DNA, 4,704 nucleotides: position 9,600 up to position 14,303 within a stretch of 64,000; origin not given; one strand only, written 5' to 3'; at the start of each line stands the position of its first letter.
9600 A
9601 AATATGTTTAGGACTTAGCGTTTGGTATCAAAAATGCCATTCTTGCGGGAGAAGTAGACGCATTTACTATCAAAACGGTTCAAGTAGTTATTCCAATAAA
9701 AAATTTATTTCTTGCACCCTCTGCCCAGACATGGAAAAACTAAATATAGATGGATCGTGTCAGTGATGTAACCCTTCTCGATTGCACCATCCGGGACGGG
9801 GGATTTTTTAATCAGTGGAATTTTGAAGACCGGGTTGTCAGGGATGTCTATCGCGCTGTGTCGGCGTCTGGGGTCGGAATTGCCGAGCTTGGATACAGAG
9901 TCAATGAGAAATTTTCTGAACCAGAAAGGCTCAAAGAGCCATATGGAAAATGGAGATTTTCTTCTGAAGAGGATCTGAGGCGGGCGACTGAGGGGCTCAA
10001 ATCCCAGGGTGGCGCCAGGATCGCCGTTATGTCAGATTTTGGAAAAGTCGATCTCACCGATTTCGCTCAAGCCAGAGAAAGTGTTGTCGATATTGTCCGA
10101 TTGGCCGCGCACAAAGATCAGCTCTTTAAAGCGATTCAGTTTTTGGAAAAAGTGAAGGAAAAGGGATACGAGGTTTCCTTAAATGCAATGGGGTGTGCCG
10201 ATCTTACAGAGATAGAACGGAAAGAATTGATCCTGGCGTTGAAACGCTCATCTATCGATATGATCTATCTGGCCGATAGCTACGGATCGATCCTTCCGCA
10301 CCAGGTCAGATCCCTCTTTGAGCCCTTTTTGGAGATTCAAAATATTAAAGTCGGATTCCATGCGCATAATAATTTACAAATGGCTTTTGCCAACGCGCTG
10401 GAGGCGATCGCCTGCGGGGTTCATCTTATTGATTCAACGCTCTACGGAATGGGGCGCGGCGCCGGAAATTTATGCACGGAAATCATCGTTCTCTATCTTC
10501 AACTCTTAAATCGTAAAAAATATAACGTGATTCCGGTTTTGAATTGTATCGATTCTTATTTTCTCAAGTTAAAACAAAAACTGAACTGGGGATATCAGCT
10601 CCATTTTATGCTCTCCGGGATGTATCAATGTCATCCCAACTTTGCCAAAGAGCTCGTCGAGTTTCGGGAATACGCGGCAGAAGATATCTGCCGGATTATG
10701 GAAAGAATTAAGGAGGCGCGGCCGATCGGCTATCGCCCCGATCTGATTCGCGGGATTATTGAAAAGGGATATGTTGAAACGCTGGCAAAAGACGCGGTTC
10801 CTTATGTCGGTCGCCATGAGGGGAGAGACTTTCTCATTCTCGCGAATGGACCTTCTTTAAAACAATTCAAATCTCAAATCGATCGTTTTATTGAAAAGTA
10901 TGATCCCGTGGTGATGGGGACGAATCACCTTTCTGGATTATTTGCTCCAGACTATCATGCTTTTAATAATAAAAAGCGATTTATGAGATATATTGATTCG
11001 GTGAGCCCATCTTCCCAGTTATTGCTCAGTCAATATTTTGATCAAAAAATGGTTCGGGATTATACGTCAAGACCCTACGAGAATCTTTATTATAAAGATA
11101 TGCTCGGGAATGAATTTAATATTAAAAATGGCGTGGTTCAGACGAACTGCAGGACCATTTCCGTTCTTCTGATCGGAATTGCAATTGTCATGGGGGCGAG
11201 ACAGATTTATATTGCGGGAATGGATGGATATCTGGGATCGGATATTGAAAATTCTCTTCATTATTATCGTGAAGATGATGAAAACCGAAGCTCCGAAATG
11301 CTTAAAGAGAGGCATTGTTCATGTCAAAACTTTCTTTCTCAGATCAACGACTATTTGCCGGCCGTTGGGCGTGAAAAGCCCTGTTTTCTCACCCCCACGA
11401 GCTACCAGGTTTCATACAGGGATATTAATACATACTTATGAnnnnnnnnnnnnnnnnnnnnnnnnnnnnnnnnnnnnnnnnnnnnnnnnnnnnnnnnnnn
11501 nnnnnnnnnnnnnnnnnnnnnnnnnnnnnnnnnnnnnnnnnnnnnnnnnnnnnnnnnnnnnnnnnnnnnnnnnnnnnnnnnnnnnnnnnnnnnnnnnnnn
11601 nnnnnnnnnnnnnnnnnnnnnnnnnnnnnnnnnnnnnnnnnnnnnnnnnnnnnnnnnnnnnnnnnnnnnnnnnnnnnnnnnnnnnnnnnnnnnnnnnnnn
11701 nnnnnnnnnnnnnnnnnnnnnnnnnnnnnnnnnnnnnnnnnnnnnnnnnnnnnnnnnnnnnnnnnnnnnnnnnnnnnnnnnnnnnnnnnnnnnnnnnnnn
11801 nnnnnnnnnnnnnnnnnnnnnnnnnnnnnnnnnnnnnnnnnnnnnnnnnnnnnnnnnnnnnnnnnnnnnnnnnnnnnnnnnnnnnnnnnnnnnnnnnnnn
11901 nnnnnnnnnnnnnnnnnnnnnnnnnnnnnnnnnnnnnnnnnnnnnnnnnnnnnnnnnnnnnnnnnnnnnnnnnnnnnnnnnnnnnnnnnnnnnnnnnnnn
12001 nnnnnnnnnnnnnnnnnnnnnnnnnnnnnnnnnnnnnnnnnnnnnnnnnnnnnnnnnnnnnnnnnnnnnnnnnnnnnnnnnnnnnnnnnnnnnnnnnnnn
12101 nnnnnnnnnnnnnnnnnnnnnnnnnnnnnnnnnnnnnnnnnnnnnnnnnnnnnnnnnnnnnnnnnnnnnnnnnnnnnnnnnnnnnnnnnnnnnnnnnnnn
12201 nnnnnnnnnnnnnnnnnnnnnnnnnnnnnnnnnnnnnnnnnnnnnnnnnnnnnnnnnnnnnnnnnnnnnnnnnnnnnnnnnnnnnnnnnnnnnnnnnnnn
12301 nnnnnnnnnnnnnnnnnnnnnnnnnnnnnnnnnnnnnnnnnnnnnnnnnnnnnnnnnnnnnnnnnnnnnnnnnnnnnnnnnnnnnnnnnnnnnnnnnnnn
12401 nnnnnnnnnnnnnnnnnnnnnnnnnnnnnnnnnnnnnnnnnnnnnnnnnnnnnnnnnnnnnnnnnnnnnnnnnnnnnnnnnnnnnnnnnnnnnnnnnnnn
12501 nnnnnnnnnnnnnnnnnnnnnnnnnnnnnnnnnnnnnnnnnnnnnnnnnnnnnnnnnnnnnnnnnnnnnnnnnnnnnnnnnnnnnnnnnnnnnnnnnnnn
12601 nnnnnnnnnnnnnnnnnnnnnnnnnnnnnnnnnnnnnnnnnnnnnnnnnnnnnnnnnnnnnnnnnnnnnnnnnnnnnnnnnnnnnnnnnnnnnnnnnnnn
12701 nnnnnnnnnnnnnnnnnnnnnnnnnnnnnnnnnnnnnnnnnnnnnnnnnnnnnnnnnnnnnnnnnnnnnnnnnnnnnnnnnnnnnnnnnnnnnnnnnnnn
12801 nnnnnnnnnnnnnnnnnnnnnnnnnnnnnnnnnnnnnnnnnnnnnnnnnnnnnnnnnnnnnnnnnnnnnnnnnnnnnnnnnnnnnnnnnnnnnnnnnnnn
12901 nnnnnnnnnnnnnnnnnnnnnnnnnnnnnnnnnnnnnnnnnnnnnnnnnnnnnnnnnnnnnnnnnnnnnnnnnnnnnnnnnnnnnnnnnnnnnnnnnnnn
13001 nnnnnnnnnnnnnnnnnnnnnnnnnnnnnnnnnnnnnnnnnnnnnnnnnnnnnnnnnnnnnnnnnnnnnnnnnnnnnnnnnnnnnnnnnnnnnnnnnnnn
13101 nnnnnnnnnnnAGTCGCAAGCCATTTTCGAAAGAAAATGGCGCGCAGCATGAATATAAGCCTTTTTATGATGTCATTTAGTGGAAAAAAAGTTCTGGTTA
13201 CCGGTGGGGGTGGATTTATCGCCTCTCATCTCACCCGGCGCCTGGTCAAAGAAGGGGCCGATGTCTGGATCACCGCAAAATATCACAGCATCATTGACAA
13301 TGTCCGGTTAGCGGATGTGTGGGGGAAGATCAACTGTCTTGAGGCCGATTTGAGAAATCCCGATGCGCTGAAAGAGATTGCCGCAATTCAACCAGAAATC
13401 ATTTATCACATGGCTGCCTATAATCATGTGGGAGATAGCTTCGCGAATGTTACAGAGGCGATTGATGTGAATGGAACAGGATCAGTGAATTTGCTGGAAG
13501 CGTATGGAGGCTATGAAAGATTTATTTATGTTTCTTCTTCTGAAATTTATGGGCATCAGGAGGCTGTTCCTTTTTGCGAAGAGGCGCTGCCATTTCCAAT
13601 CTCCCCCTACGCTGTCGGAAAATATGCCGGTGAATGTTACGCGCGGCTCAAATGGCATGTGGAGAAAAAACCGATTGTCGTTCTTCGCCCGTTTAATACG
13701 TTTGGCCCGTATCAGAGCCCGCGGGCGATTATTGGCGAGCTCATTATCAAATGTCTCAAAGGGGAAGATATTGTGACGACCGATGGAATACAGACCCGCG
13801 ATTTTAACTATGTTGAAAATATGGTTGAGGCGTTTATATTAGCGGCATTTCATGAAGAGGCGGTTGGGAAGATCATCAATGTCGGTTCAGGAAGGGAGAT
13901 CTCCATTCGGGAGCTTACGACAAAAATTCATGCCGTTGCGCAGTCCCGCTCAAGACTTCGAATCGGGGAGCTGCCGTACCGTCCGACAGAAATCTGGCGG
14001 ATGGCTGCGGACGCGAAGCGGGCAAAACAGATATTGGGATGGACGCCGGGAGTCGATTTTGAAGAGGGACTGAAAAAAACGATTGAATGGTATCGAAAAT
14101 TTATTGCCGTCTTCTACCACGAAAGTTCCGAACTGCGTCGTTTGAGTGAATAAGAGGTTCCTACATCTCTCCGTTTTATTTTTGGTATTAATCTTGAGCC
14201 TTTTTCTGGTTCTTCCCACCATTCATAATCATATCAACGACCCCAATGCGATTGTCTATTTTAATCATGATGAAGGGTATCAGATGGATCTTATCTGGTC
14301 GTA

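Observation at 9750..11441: Novel fusion of an HMGL-like pyruvate aldolase domain to a Maf/DUF115 (putative nonulosonate transferase) domain, in a locus that also carries a NeuA-like CMP-sugar synthetase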

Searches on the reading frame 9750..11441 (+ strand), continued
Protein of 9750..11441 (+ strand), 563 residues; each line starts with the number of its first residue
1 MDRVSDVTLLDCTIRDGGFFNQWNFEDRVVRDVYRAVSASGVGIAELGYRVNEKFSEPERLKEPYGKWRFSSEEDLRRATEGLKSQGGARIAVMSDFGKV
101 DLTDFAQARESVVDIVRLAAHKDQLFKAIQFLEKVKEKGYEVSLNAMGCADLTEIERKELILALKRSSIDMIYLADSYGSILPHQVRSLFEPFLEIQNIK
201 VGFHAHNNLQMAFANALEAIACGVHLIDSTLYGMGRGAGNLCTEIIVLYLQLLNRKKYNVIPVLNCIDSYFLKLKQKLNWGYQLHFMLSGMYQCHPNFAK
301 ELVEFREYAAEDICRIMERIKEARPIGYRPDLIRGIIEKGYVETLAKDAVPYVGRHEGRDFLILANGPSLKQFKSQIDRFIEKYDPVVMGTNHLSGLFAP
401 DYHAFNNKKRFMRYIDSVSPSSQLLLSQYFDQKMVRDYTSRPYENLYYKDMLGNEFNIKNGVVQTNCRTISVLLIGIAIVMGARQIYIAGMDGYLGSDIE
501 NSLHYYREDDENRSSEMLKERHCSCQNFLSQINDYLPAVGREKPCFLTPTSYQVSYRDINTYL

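Call 64: search_protein_families(library=pfam, proteins=[L033:11018-12319:+, L048:2679-3974:+, L058:11021-12346:+, L077:3955-5250:+, L081:3360-4655:+, L012:1270-3192:+, L041:11590-12687:+, L012:5624-6667:+, L012:7697-8695:+, L007:396-1466:+], max_evalue=0.001)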
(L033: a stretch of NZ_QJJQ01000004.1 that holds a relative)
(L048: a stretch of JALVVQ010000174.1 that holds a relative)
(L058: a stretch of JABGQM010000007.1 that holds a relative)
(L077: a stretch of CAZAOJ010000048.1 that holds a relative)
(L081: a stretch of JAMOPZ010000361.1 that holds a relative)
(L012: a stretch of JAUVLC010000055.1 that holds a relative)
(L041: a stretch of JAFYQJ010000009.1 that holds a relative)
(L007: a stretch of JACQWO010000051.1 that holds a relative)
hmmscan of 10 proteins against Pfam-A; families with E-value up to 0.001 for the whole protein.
L033:11018-12319:+ (434 aa): 2 families
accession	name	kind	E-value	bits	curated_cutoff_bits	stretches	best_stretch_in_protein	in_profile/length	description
PF02348.25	CTP_transf_3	-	1.8e-44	152.6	22.6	1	193-395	2-210/217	Cytidylyltransferase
PF12804.13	NTP_transf_3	-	1.4e-06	29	27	1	200-311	8-120/160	MobA-like NTP transferase domain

L048:2679-3974:+ (432 aa): 2 families
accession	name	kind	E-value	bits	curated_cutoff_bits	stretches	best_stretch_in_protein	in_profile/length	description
PF02348.25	CTP_transf_3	-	9e-40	137.2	22.6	1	192-395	2-211/217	Cytidylyltransferase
PF12804.13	NTP_transf_3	-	3.2e-06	27.9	27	1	199-310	8-120/160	MobA-like NTP transferase domain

L058:11021-12346:+ (442 aa): 3 families
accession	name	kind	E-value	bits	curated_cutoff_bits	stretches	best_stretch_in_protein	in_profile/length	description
PF02348.25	CTP_transf_3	-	8e-47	160.3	22.6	1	196-398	2-210/217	Cytidylyltransferase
PF12804.13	NTP_transf_3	-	2e-11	44.7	27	1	204-315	9-121/160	MobA-like NTP transferase domain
PF01128.25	IspD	-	0.00035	20.8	27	0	194-250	1-60/221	2-C-methyl-D-erythritol 4-phosphate cytidylyltransferase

L077:3955-5250:+ (432 aa): 2 families
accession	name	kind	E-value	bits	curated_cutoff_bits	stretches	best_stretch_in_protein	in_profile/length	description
PF02348.25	CTP_transf_3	-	2.3e-38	132.6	22.6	1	192-396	2-212/217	Cytidylyltransferase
PF12804.13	NTP_transf_3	-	2.4e-05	25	27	1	199-310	8-120/160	MobA-like NTP transferase domain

L081:3360-4655:+ (432 aa): 1 family
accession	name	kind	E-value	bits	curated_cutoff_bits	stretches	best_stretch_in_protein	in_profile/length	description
PF02348.25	CTP_transf_3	-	2.8e-38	132.3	22.6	1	192-394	2-210/217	Cytidylyltransferase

L012:1270-3192:+ (640 aa): 0 families

L041:11590-12687:+ (365 aa): 1 family
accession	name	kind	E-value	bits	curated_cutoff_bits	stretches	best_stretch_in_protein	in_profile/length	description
PF07388.17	A-2_8-polyST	-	7e-13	49.2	23.3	1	8-317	2-312/316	Alpha-2,8-polysialyltransferase (POLYST)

L012:5624-6667:+ (347 aa): 1 family
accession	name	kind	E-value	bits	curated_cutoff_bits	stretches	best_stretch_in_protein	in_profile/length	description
PF00294.29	PfkB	-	4e-30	105.6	25.8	2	6-220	2-206/302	pfkB family carbohydrate kinase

L012:7697-8695:+ (332 aa): 1 family
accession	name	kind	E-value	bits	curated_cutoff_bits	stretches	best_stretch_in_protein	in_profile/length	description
PF03102.20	NeuB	-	9e-37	127.3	22.1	1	27-252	2-239/241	NeuB family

L007:396-1466:+ (356 aa): 2 families
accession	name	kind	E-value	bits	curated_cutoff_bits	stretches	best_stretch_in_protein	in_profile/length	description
PF13186.11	SPASM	-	1e-12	48.6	21.5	1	277-342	1-66/67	Iron-sulfur cluster-binding domain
PF04055.27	Radical_SAM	-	5.1e-12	46.7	29.5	1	45-223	1-148/166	Radical SAM superfamily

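Call 71: search_dna_similar(query=window:9750-11438:+, collection=plasmids, mode=protein, max_rows=15, max_evalue=1e-20)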
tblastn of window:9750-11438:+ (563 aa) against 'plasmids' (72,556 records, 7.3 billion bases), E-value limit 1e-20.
Records with a match: 9; places in all: 10; records where one place covers at least 80% of the query: 1.
Best place of each record, by identity: <60% 9.
By first word of the organism name: Leisingera 3; Priestia 1; Niallia 1; Streptomyces 1; Desulfobaculum 1; Paraburkholderia 1; Legionella 1.
By predicted mobility (MOB-suite, as given by PLSDB): non-mobilizable 5; mobilizable 3; conjugative 1.
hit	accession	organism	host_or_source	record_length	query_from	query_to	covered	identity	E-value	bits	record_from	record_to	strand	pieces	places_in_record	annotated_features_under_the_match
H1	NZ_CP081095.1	Leisingera caerulea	-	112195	4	501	88%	27.2%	8e-50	192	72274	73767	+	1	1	aldolase catalytic domain-containing protein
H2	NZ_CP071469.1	Priestia megaterium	whole organism,Hypersaline environment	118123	9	312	54%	36.1%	1e-55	209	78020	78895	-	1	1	aldolase catalytic domain-containing protein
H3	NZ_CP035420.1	Leisingera sp. NJS204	cell culture,Marine Biofilm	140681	4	397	70%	27.8%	1e-46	183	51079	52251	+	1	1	aldolase catalytic domain-containing protein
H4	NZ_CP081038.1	Leisingera sp. M527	-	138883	4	397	70%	27.5%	7e-46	181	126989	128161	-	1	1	aldolase catalytic domain-containing protein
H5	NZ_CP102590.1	Niallia taxi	-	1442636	9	299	52%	36.6%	2e-53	203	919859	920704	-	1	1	none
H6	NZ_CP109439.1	Streptomyces sp. NBC_01483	-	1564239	6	324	57%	31.5%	4e-39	160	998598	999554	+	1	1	none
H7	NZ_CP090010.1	Desulfobaculum bizertense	cell culture,rust layer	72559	4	332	58%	29.7%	6e-32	139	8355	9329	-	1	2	hypothetical protein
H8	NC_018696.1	Paraburkholderia phenoliruptrix BR3459a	Mimosa flocculosa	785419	2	313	55%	31.0%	1e-34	147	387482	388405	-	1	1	hypothetical protein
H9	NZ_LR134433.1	Legionella adelaidensis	environmental,Cooling tower water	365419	7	266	46%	30.8%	4e-28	127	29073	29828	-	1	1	4-hydroxy-2-oxovalerate aldolase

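Call 72: get_annotated_region(hit=H1, flank=9000)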
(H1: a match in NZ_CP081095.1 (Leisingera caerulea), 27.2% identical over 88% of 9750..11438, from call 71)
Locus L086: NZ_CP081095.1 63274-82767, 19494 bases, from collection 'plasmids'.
description: Leisingera caerulea strain S216 plasmid unnamed5, complete sequence
organism: Leisingera caerulea (NCBI taxid 506591)
taxonomy: Bacteria; Pseudomonadota; Alphaproteobacteria; Rhodobacterales; Roseobacteraceae; Leisingera; Leisingera caerulea
host: -; source: -; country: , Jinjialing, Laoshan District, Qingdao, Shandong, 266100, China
typing (MOB-suite, as given by PLSDB): non-mobilizable; replicon rep_cluster_252,rep_cluster_735
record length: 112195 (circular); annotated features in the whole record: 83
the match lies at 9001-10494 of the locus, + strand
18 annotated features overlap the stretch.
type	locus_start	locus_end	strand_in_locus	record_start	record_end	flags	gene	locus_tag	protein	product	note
CDS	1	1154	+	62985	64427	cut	-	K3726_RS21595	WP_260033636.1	sugar transporter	-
CDS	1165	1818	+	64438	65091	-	-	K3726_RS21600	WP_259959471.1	ABC transporter ATP-binding protein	-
CDS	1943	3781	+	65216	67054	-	-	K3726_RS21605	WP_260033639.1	glycosyltransferase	-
CDS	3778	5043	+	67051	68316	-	-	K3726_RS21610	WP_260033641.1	hypothetical protein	-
CDS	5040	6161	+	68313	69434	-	-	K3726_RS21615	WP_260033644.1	hypothetical protein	-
CDS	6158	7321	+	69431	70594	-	glf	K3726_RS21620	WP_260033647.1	UDP-galactopyranose mutase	GO:0009273 - peptidoglycan-based cell wall biogenesis [Evidence IEA]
CDS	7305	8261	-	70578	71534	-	-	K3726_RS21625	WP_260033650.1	glycosyltransferase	-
CDS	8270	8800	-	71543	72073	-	-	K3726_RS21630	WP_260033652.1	hypothetical protein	-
CDS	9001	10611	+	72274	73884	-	-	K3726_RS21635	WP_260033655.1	aldolase catalytic domain-containing protein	-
CDS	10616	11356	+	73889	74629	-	-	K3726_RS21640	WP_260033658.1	3-deoxy-manno-octulosonate cytidylyltransferase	-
CDS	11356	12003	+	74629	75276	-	-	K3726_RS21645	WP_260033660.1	HAD family hydrolase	-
CDS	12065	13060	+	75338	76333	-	-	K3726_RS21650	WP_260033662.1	hypothetical protein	-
CDS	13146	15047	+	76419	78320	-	-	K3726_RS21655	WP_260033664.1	glycosyltransferase family 2 protein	-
CDS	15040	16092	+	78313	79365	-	-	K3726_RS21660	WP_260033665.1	glycoside hydrolase family 99-like domain-containing protein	-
CDS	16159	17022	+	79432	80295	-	-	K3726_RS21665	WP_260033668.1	WcbI family polysaccharide biosynthesis putative acetyltransferase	-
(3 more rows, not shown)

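Call 74: get_annotated_region(hit=H2, flank=7000)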
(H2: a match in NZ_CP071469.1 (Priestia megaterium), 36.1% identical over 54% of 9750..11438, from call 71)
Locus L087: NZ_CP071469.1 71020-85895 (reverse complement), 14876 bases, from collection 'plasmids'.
description: Priestia megaterium strain H2 plasmid punamed3, complete sequence
organism: Priestia megaterium (NCBI taxid 1404)
taxonomy: Bacteria; Bacillota; Bacilli; Bacillales; Bacillaceae; Priestia; Priestia megaterium
host: -; source: whole organism,Hypersaline environment; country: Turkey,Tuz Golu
typing (MOB-suite, as given by PLSDB): mobilizable; replicon rep_cluster_385; relaxase MOBP
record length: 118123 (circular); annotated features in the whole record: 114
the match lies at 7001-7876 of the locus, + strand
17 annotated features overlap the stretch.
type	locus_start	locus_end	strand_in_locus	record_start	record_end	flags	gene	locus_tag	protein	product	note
CDS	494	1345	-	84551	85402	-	-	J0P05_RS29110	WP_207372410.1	extradiol ring-cleavage dioxygenase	-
CDS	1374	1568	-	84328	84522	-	-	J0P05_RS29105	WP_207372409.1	4-oxalocrotonate tautomerase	-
CDS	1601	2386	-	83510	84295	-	-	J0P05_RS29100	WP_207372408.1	fumarylacetoacetate hydrolase family protein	-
CDS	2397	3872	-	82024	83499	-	-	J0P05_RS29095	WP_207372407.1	aldehyde dehydrogenase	-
CDS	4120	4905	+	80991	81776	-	-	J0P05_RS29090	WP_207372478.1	IclR family transcriptional regulator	GO:0006355 - regulation of DNA-templated transcription [Evidence IEA]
CDS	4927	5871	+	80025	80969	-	-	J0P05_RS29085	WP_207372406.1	amidohydrolase family protein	-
CDS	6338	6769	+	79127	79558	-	-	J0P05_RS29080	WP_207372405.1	hypothetical protein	-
CDS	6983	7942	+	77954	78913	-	-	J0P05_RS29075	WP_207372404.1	aldolase catalytic domain-containing protein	-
CDS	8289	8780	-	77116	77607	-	-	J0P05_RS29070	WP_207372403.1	HEAT repeat domain-containing protein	-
CDS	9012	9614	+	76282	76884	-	-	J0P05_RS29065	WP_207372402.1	GNAT family protein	-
CDS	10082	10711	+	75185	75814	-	-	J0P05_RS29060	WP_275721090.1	flavodoxin family protein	-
CDS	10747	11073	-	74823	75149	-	-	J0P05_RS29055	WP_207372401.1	general stress protein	-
CDS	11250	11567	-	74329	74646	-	-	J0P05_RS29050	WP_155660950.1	hypothetical protein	-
CDS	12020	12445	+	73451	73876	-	-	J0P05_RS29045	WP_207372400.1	CBS domain-containing protein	-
CDS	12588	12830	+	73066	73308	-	-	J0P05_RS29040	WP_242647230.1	AGE family epimerase/isomerase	-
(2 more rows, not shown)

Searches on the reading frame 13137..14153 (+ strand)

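Call 7: search_protein_families(library=pfam, proteins=[window:13137-14153:+], max_evalue=0.001)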
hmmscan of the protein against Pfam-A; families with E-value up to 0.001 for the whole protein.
window:13137-14153:+ (338 aa): 7 families
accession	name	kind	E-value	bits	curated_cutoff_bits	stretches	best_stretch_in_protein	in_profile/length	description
PF16363.11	GDP_Man_Dehyd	-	9.5e-56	190.1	27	1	20-315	1-332/332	GDP-mannose 4,6 dehydratase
PF01370.27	Epimerase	-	1.7e-48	165.6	20.9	1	19-250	1-240/240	NAD dependent epimerase/dehydratase family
PF01073.25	3Beta_HSD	-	1.5e-16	60.7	22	1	20-237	1-229/280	3-beta hydroxysteroid dehydrogenase/isomerase family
PF04321.23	RmlD_sub_bind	-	1e-14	54.7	27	1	18-171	2-138/287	RmlD substrate binding domain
PF02719.21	Polysacc_synt_2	-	9.5e-12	45.1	20.2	1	19-133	1-127/293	Polysaccharide biosynthesis protein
PF07993.18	NAD_binding_4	-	6.1e-06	26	20.1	1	21-185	1-204/258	Male sterility protein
PF00106.31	adh_short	-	0.00056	19.9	26.6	0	17-82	1-68/195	short chain dehydrogenase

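Call 63: search_protein_families(library=ncbifam, proteins=[window:13137-14153:+], max_evalue=1e-10)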
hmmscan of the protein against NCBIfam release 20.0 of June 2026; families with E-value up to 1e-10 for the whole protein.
window:13137-14153:+ (338 aa): 17 families
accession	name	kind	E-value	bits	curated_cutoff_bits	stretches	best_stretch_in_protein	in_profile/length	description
TIGR04180.1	EDH_00030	hypoth_equivalog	7.4e-58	195.9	475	1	19-305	1-295/297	NAD-dependent 4,6-dehydratase LegB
TIGR01181.1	dTDP_gluc_dehyt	equivalog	1.5e-42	145.8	365.1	1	18-321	1-313/321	dTDP-glucose 4,6-dehydratase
TIGR01179.1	galE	equivalog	1.7e-37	129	262.3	1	18-321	1-327/332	UDP-glucose 4-epimerase GalE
NF011728.1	PRK15181.1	equivalog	2.4e-31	109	760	1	14-325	13-343/348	Vi polysaccharide biosynthesis UDP-N-acetylglucosaminuronic acid C-4 epimerase TviC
NF007582.0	PRK10217.1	equivalog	4.6e-29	101.6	698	1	17-320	2-332/355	dTDP-glucose 4,6-dehydratase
NF007490.0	PRK10084.1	subfamily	1.4e-28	99.9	649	1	18-320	2-335/361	dTDP-glucose 4,6-dehydratase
TIGR02622.1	CDP_4_6_dhtase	equivalog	1.8e-24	86.6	278.45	1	14-323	2-334/352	CDP-glucose 4,6-dehydratase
TIGR02197.1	heptose_epim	equivalog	5.3e-23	81.7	274.6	1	19-320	1-314/316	ADP-glyceromanno-heptose 6-epimerase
NF007956.0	PRK10675.1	subfamily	5.1e-22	78.5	394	1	18-194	2-186/338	UDP-glucose 4-epimerase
TIGR01472.1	gmd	equivalog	3.3e-20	72.6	415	1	18-164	2-161/342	GDP-mannose 4,6-dehydratase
TIGR03466.1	HpnA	hypoth_equivalog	2.8e-18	65.9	367.65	1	18-271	2-249/327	hopanoid-associated sugar epimerase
TIGR01214.1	rmlD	equivalog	5.3e-17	61.8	224.05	1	18-271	1-229/285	dTDP-4-dehydrorhamnose reductase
NF047922.1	GDPFucSynFcl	equivalog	6.7e-16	58.6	500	1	16-320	2-302/308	GDP-L-fucose synthase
NF042422.1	oxyalk_red_OleD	equivalog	9.2e-15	54.8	580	1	18-251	2-233/329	2-alkyl-3-oxoalkanoate reductase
NF008872.0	PRK11908.1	equivalog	6.1e-14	51.8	294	0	17-270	2-273/349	bifunctional UDP-4-keto-pentose/UDP-xylose synthase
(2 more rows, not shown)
